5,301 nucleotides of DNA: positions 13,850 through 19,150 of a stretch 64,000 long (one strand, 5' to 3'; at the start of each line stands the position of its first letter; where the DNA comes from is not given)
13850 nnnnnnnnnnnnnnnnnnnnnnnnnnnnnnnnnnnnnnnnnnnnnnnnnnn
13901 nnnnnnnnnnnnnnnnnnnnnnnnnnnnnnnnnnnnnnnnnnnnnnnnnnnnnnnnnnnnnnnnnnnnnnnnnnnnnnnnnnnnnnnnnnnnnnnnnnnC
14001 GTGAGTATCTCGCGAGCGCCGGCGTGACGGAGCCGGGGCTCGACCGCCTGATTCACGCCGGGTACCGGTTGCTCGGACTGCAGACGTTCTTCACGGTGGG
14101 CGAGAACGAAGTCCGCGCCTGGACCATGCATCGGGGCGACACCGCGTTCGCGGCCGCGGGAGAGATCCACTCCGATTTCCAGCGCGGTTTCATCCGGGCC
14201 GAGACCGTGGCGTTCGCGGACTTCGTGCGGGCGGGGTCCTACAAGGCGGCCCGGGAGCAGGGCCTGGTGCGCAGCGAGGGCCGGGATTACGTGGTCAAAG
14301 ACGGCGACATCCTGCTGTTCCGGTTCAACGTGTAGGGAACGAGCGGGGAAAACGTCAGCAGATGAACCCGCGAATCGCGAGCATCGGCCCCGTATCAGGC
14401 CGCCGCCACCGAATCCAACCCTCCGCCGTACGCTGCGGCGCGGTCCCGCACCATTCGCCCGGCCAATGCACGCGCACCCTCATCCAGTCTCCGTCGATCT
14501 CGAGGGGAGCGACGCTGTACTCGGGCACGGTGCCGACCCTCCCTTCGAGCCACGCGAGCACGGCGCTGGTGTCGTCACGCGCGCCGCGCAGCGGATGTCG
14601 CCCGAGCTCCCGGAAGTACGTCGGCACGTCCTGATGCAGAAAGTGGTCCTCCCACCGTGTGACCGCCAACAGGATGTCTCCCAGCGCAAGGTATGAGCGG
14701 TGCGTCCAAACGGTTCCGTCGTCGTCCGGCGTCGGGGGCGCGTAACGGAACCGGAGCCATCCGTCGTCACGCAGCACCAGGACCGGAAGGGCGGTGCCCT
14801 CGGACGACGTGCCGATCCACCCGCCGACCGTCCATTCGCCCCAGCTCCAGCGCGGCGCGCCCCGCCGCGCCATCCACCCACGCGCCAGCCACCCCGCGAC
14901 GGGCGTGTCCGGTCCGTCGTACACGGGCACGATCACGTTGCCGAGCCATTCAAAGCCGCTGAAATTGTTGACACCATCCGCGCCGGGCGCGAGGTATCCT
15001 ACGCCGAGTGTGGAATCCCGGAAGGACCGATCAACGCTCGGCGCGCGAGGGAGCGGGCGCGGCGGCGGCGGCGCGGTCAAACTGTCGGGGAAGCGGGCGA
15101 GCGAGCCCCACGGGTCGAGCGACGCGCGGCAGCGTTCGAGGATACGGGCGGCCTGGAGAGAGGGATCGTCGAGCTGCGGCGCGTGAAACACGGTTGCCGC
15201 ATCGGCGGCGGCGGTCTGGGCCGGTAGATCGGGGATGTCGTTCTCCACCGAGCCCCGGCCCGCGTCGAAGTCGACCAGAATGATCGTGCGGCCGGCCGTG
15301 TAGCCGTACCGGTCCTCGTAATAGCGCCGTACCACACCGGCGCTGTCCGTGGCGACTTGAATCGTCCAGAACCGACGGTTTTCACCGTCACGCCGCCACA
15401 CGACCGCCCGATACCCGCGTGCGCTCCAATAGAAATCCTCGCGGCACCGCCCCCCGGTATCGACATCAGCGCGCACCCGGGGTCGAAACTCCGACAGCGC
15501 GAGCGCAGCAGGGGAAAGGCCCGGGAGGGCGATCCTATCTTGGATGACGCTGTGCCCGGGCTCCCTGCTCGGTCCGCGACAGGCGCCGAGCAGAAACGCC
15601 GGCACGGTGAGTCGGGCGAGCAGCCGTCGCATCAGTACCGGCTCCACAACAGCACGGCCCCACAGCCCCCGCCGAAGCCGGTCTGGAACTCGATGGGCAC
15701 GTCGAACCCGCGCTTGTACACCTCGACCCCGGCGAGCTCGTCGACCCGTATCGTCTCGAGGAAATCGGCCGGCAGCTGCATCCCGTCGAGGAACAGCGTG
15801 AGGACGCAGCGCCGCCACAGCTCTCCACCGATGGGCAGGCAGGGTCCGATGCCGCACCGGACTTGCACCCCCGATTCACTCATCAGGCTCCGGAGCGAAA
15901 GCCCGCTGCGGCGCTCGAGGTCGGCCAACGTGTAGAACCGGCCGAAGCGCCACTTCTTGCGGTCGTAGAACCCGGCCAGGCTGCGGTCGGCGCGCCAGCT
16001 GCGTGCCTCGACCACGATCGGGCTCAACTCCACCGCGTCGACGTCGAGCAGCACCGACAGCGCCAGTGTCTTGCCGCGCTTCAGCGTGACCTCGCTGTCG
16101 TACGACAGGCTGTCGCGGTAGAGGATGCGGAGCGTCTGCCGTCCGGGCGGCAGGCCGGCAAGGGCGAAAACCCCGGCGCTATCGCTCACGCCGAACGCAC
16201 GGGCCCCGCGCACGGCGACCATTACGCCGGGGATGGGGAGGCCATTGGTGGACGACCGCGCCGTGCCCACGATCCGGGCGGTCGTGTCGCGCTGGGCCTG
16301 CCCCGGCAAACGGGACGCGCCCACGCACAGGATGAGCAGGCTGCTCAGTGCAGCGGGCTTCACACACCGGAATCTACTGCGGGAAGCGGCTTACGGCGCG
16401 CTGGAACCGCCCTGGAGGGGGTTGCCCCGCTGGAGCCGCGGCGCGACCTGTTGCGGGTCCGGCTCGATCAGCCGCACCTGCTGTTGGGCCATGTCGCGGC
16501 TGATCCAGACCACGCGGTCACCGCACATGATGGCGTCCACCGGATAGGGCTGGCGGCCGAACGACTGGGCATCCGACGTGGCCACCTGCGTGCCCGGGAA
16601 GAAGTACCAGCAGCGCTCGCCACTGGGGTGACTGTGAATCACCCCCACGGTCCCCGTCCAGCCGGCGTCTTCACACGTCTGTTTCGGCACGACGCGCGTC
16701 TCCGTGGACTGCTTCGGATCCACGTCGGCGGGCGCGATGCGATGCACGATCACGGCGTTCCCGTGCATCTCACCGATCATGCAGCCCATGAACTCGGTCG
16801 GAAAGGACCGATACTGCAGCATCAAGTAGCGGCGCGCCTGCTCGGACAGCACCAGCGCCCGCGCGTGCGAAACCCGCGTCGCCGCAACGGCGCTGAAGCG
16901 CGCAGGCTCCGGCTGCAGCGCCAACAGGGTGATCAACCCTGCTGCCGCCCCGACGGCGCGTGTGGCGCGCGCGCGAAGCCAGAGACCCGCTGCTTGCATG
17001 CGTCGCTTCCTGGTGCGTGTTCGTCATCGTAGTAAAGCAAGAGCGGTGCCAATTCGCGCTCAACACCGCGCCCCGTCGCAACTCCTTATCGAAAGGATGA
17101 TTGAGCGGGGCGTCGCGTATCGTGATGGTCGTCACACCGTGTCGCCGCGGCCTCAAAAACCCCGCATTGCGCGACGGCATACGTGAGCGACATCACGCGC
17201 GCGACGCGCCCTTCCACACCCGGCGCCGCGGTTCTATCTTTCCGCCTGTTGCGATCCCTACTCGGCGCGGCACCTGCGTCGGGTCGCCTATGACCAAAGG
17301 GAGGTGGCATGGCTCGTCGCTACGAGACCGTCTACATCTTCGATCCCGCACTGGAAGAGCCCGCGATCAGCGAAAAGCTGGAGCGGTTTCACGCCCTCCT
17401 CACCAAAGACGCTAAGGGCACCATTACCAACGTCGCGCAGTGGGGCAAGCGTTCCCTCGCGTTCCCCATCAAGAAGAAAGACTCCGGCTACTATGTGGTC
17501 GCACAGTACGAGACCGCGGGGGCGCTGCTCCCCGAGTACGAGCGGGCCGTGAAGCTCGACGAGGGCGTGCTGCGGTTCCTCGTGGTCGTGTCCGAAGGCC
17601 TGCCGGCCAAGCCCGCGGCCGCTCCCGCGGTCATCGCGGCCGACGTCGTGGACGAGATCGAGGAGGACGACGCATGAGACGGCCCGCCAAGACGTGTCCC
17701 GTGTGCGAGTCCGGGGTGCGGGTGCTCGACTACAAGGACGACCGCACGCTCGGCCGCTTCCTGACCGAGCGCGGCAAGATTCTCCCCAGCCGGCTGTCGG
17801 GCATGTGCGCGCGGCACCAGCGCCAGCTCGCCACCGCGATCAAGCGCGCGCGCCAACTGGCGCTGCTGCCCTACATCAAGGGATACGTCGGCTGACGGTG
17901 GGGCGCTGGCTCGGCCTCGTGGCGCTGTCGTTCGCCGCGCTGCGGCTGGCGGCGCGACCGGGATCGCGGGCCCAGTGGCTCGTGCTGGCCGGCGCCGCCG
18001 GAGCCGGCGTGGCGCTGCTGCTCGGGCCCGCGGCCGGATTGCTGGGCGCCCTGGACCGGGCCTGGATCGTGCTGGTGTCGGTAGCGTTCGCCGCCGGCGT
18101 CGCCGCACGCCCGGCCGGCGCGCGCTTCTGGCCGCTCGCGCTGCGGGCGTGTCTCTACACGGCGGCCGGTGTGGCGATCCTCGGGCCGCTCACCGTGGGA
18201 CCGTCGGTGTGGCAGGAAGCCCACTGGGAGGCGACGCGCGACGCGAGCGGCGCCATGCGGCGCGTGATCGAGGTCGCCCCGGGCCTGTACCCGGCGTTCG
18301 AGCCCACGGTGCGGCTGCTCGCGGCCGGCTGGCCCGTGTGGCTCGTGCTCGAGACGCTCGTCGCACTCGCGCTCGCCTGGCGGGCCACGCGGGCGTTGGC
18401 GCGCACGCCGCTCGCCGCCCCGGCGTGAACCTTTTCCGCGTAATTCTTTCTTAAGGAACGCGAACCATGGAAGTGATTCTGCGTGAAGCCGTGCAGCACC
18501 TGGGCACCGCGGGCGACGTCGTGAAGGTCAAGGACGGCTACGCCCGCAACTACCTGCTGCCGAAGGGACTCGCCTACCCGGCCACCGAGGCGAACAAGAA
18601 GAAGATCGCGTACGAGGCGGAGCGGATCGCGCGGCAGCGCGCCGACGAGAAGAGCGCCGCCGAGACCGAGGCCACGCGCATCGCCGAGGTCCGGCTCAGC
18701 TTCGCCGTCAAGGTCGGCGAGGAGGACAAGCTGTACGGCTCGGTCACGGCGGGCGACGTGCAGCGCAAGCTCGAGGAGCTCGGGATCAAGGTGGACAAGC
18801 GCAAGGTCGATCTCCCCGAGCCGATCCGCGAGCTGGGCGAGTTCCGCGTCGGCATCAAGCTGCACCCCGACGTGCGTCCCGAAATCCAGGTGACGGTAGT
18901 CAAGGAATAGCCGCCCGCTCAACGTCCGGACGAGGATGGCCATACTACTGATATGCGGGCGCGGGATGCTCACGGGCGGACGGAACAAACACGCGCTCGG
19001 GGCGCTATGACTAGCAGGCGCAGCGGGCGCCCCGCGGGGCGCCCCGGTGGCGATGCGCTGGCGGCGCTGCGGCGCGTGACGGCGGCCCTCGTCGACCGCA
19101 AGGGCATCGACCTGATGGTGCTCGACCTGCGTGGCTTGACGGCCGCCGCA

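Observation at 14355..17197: Textbook sigma-54 promoter with upstream palindromic boxes driving an uncharacterised secreted trio (JAB-like, barrel-less plug protein, lipoprotein)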

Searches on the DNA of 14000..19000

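Call 27: search_rna_families(source=window, start=14000, end=19000, threshold=evalue, max_evalue=1)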
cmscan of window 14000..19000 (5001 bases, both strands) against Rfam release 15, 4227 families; matches with E-value up to 1: 0.
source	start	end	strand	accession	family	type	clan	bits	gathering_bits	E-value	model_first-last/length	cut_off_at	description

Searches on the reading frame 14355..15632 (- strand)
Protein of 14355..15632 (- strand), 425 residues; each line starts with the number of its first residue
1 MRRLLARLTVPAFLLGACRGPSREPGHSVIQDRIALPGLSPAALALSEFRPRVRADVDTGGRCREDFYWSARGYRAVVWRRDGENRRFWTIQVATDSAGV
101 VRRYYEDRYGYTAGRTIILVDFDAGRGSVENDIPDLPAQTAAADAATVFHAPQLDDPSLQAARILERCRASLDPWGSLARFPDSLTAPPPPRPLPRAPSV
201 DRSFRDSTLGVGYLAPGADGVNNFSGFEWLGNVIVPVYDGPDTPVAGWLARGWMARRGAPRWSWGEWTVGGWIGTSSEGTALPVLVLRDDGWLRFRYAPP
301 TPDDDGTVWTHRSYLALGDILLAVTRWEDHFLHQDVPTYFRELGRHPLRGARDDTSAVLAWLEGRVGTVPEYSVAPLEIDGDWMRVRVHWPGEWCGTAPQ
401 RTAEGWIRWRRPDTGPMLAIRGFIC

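Call 5: search_protein_families(library=pfam, proteins=[window:14355-15632:-], max_evalue=0.1)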
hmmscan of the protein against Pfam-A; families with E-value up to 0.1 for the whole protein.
window:14355-15632:- (425 aa): 0 families

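Call 31: find_homologous_proteins(query=window:14355-15632:-)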
Query window:14355-15632:- (425 aa): 28 proteins with E <= 0.001 among 8000 candidates.
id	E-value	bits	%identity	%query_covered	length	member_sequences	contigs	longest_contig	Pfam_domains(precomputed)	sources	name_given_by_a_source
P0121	1.1e-292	989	100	100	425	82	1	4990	-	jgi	-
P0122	8.2e-291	983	99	100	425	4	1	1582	-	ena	-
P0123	1.5e-256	870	89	100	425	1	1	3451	-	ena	-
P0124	3.6e-241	819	94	88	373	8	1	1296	-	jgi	-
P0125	3.5e-186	638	96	69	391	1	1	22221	-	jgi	-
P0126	2.1e-158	546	61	100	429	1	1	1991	-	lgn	-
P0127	5.2e-158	545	66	87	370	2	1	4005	-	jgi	jgi:hypothetical protein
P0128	2.6e-152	526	58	99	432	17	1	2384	-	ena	-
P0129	3.4e-150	519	59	97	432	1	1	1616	-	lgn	-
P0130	1.1e-149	518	58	100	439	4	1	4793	-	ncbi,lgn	ncbi:MAG: hypothetical protein ACRDIC_18840 [bacterium]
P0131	5.4e-145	502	61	80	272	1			-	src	-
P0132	1.9e-141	490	54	100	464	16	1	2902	-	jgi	jgi:hypothetical protein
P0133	4.6e-140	486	54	100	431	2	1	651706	-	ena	-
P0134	2.9e-138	480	87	59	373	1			-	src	-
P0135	4.3e-138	479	54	100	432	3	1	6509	-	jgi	jgi:hypothetical protein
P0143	3.9e-110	387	49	99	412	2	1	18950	-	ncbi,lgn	-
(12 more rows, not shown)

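Call 32: find_encoding_contigs(protein=P0133, flank=5000, max_places=2)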
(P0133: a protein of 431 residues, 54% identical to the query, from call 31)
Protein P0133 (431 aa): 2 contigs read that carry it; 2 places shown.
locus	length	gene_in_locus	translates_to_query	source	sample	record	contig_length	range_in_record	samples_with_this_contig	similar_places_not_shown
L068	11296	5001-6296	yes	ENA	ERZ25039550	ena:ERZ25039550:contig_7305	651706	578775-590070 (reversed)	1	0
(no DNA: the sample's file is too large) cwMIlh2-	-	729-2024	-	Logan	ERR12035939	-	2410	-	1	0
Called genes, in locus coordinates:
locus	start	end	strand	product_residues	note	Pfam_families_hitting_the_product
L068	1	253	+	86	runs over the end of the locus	-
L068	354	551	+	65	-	-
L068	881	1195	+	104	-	-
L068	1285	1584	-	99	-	PF13744:HTH_37, PF13560:HTH_31 (weak), PF01381:HTH_3 (weak)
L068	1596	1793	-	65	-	PF05973:Gp49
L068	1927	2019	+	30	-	-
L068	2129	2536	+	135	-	PF00903:Glyoxalase (weak)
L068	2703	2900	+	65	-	PF15919:HicB_lk_antitox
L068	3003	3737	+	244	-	-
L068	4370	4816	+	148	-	-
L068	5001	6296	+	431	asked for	-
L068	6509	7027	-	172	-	PF10604:Polyketide_cyc2 (weak), PF08327:AHSA1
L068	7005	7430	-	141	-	PF12840:HTH_20, PF13412:HTH_24 (weak)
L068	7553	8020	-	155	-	-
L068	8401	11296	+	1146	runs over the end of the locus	PF09136:Glucodextran_B, PF25020:TTR_TEN1-4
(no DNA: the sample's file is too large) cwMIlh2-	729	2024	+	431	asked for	-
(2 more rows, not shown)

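Call 33: find_encoding_contigs(protein=P0143, flank=5000, max_places=2)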
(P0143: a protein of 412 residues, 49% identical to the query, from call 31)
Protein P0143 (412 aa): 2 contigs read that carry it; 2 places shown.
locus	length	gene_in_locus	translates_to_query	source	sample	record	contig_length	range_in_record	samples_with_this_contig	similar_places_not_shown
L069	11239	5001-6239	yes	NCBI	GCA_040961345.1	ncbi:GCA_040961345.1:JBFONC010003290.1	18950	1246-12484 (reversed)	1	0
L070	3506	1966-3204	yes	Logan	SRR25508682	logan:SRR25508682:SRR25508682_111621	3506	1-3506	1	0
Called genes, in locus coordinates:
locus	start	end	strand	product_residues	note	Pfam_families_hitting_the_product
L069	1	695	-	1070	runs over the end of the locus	PF00930:DPPIV_N (faint), PF26550:Tricorn_2nd, PF26549:Tricorn_N, PF07676:PD40 (weak), PF25174:Beta-prop_THOC3 (faint), PF07676:PD40 (weak), PF26549:Tricorn_N (weak)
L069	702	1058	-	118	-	PF02410:RsfS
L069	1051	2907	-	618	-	PF02734:Dak2, PF21645:FakA-like_M, PF02645:DegV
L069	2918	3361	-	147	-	PF01281:Ribosomal_L9_N, PF03948:Ribosomal_L9_C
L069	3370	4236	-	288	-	PF09991:DUF2232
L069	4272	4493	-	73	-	PF01084:Ribosomal_S18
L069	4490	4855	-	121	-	PF01250:Ribosomal_S6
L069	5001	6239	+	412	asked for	-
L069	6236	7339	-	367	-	PF01926:MMR_HSR1, PF02421:FeoB_N, PF06071:YchF-GTPase_C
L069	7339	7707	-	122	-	PF01195:Pept_tRNA_hydro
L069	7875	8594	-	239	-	PF01386:Ribosomal_L25p, PF14693:Ribosomal_TL5_C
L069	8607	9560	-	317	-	PF13793:Pribosyltran_N, PF00156:Pribosyltran, PF14572:Pribosyl_synth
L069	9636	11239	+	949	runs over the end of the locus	?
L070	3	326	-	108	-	?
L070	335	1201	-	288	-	PF09991:DUF2232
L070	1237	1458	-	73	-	PF01084:Ribosomal_S18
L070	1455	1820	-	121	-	PF01250:Ribosomal_S6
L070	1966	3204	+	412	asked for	-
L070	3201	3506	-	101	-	?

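Call 72: search_protein_families(library=ncbifam, proteins=[window:14355-15632:-], max_evalue=0.01)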
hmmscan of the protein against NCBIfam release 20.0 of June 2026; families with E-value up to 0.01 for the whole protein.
window:14355-15632:- (425 aa): 0 families

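Call 91: search_protein_families(library=padloc, proteins=[window:14355-15632:-], max_evalue=0.01)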
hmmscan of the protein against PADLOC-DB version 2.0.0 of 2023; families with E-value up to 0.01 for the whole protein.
window:14355-15632:- (425 aa): 0 families
